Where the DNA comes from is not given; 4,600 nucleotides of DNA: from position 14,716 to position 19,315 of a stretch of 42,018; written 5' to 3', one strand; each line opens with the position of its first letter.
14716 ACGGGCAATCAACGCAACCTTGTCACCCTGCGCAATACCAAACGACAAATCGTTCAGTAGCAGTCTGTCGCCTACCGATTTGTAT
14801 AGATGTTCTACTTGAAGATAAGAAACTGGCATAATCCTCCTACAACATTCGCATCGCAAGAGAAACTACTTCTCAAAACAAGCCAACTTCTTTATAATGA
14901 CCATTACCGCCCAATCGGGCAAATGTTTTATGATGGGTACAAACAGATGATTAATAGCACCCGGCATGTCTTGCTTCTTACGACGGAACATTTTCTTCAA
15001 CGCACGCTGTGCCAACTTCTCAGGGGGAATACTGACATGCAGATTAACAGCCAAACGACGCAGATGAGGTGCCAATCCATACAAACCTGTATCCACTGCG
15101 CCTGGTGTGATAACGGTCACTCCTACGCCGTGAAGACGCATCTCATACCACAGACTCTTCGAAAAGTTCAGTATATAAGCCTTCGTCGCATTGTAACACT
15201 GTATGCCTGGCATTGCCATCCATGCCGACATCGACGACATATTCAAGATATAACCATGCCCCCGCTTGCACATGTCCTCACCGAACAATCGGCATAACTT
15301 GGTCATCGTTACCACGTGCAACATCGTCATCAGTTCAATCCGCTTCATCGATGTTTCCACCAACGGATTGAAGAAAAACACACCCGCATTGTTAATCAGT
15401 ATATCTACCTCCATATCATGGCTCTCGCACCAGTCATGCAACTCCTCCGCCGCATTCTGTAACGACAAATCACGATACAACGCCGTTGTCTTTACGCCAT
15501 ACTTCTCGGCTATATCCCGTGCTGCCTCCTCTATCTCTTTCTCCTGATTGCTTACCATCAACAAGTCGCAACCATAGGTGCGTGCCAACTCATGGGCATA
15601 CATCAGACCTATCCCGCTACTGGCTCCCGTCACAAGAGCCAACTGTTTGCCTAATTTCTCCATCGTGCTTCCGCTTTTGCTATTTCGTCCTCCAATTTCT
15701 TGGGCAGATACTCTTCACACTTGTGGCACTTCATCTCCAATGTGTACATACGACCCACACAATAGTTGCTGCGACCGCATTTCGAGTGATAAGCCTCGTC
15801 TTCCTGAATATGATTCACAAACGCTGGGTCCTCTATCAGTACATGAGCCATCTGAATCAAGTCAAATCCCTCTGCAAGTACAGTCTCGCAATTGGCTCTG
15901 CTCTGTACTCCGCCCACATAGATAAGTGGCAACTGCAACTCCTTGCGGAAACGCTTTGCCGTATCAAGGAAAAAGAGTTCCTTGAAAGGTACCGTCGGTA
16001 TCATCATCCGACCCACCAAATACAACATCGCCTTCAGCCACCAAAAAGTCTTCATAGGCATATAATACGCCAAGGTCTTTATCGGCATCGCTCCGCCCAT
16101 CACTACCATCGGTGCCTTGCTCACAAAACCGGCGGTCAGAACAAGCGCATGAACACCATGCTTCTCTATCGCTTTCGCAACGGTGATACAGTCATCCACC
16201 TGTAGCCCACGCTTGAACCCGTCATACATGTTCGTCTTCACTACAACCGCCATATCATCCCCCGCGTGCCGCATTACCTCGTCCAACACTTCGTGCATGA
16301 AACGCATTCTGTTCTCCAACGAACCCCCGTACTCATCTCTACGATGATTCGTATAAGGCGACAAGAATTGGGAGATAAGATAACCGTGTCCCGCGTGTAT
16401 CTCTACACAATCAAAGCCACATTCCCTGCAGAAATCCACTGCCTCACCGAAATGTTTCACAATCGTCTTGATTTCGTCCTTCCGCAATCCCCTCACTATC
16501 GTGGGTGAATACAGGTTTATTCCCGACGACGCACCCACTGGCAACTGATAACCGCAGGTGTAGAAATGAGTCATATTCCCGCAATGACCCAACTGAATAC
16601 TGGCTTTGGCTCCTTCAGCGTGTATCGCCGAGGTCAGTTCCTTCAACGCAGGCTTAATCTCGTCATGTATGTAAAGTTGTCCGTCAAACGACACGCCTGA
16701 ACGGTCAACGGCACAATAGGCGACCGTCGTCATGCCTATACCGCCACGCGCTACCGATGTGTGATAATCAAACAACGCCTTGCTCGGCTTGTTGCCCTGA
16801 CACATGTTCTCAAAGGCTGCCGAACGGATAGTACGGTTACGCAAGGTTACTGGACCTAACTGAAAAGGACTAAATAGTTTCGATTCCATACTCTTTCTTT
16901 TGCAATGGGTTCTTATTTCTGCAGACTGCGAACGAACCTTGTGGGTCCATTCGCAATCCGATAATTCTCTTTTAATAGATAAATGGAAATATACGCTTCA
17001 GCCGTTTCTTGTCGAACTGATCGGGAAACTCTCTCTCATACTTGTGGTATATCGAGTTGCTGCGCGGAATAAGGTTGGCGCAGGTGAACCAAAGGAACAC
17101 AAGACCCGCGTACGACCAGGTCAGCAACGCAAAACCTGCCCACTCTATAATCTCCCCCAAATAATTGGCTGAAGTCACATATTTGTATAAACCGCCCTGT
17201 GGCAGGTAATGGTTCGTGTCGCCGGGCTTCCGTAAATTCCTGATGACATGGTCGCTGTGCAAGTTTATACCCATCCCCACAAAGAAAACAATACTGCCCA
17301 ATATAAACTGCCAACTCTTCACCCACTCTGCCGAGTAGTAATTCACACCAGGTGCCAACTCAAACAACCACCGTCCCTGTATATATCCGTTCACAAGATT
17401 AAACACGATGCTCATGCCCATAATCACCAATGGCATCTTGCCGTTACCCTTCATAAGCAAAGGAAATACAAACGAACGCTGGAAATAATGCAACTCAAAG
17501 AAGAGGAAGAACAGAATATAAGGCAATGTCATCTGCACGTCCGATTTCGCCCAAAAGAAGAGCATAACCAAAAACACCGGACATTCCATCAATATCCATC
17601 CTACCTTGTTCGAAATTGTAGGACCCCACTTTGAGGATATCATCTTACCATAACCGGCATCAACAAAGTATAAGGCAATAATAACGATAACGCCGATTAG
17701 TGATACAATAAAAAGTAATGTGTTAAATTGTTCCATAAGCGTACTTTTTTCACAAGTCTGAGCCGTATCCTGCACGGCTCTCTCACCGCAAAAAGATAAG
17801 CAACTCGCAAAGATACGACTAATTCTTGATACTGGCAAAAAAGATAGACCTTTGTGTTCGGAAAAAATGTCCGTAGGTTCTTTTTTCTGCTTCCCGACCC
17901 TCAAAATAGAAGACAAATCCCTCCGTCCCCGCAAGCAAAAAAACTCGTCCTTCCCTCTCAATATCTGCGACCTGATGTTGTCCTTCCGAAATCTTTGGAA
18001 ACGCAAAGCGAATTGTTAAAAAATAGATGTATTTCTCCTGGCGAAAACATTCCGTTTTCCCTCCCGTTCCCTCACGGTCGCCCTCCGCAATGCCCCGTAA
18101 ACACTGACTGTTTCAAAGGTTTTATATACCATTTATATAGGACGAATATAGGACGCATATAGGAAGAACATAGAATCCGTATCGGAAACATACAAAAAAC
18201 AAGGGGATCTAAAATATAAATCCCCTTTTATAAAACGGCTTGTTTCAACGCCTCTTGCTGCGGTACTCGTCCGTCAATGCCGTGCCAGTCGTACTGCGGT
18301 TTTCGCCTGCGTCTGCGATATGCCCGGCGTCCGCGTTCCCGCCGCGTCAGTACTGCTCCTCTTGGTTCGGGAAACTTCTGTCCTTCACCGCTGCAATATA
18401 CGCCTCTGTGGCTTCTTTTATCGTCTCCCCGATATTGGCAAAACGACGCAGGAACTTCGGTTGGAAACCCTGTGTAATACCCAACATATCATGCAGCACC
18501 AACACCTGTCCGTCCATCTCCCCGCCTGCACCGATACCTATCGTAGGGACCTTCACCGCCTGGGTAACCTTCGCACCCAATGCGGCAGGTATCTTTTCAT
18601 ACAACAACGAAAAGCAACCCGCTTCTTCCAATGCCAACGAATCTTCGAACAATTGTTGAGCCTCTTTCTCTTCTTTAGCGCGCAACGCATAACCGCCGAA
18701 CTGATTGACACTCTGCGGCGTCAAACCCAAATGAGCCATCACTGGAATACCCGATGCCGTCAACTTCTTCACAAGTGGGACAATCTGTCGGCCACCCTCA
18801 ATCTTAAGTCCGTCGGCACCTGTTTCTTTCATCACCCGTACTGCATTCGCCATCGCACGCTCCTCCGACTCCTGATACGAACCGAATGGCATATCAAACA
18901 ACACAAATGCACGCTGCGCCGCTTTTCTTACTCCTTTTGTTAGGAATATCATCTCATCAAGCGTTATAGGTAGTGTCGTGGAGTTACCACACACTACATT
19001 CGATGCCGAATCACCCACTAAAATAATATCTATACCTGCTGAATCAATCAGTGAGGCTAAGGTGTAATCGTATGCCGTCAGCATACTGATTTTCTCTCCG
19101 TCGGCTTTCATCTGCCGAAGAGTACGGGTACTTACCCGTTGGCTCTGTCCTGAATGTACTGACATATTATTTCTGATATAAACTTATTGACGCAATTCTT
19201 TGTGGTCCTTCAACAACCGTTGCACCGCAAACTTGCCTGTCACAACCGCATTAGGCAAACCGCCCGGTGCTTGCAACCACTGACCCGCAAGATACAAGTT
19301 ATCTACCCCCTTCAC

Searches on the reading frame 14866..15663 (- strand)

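Call 6: search_protein_families(library=pfam, proteins=[window:14866-15663:-], max_evalue=0.001)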
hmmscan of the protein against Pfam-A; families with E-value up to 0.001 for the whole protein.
window:14866-15663:- (265 aa): 3 families
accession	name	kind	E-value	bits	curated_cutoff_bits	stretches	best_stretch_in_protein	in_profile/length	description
PF00106.31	adh_short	-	1.1e-35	123.3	26.6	1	8-194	2-186/195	short chain dehydrogenase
PF13561.12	adh_short_C2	-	6.3e-26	91.8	27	1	13-213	1-199/236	Enoyl-(Acyl carrier protein) reductase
PF08659.16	KR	-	5.5e-10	39.9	22.6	1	10-169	4-161/180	KR domain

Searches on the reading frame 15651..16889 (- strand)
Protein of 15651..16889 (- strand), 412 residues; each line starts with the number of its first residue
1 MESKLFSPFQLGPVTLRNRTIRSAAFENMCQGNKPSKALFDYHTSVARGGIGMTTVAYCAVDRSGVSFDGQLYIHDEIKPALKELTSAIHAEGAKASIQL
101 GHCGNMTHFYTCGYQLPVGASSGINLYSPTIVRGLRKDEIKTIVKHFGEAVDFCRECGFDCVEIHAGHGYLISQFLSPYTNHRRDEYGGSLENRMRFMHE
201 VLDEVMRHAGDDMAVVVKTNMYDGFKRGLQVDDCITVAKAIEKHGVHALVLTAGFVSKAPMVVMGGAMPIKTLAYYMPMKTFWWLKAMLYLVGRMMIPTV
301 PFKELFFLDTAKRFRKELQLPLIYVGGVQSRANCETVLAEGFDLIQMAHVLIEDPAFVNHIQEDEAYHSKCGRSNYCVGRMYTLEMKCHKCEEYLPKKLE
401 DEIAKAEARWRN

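Call 6: search_protein_families(library=pfam, proteins=[window:15651-16889:-], max_evalue=0.001)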
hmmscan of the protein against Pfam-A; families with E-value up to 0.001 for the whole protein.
window:15651-16889:- (412 aa): 1 family
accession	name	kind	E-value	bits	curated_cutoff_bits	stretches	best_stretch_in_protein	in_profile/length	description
PF00724.26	Oxidored_FMN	-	1.3e-61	209.2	27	1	4-248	1-254/342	NADH:flavin oxidoreductase / NADH oxidase family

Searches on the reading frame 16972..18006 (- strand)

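Call 6: search_protein_families(library=pfam, proteins=[window:16972-18006:-], max_evalue=0.001)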
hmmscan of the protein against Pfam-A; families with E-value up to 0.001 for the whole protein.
window:16972-18006:- (344 aa): 2 families
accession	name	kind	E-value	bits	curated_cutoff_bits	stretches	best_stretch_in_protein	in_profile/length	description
PF02544.21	Steroid_dh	-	2.4e-42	144.9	22.6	1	190-344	2-150/150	3-oxo-5-alpha-steroid 4-dehydrogenase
PF06966.17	DUF1295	-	1.8e-05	24.8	20.4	1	229-303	117-190/235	Protein of unknown function (DUF1295)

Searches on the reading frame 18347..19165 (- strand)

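Call 6: search_protein_families(library=pfam, proteins=[window:18347-19165:-], max_evalue=0.001)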
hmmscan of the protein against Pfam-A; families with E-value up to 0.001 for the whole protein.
window:18347-19165:- (272 aa): 2 families
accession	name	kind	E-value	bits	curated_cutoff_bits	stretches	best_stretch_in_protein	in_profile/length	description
PF02548.21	Pantoate_transf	-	1.1e-111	372.8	28.7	1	10-267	1-258/259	Ketopantoate hydroxymethyltransferase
PF13714.12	PEP_mutase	-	3.3e-05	24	31.5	1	16-125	1-107/240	Phosphoenolpyruvate phosphomutase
